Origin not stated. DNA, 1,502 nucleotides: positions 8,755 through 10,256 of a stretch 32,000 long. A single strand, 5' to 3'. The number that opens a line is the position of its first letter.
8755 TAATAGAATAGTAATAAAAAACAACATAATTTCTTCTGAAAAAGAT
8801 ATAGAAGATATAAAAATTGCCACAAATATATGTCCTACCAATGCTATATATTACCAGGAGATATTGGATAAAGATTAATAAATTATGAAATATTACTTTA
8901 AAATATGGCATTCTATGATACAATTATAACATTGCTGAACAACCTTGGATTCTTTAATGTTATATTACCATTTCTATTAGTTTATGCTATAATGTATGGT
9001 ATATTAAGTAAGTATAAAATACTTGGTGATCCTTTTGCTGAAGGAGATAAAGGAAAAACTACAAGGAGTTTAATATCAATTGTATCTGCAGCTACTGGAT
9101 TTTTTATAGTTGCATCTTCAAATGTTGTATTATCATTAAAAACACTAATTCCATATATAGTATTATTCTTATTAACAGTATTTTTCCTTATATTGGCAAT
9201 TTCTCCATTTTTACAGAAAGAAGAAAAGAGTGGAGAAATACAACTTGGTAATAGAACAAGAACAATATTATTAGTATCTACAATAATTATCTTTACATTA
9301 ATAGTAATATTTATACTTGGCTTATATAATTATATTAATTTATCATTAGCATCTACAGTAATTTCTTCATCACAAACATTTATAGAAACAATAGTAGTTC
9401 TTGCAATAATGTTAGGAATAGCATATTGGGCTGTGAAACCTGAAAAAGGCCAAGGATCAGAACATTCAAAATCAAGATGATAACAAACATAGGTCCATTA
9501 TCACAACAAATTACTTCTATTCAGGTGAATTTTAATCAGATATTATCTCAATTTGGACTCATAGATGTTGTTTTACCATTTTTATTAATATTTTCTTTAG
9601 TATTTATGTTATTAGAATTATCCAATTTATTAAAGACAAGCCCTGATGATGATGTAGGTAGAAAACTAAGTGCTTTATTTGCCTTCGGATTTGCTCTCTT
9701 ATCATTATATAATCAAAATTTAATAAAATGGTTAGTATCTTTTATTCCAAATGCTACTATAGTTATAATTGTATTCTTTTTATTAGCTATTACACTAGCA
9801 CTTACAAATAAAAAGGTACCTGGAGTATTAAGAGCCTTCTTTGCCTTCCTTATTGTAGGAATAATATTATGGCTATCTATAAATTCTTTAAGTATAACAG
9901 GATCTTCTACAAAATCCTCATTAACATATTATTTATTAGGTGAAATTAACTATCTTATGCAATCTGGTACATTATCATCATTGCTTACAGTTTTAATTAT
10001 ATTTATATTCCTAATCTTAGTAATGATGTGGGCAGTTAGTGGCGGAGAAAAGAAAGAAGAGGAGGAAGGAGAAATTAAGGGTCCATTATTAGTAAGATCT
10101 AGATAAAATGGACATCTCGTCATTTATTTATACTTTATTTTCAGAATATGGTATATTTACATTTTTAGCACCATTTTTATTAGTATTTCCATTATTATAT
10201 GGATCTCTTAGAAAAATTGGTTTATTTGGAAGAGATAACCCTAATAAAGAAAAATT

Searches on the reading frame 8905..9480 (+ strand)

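Call 7: search_protein_families(library=pfam, proteins=[window:8905-9480:+], max_evalue=0.01)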
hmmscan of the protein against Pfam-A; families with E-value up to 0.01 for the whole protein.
window:8905-9480:+ (191 aa): 1 family
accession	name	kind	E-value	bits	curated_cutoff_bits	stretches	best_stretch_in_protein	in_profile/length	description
PF18895.5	T4SS_pilin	-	0.004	17.6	26.6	1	5-77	3-69/71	Type IV secretion system pilin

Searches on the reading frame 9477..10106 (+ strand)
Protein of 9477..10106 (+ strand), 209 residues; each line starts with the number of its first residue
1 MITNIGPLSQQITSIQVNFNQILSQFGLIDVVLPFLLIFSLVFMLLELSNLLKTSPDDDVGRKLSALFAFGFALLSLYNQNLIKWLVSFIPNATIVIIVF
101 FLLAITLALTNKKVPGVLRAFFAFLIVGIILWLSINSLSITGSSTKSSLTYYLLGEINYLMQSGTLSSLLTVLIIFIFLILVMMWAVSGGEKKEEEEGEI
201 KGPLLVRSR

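Call 7: search_protein_families(library=pfam, proteins=[window:9477-10106:+], max_evalue=0.01)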
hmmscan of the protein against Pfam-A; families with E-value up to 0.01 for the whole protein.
window:9477-10106:+ (209 aa): 1 family
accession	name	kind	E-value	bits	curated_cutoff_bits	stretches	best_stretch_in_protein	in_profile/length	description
PF07937.16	DUF1686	-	0.0086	16.5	25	0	159-197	115-155/182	Protein of unknown function (DUF1686)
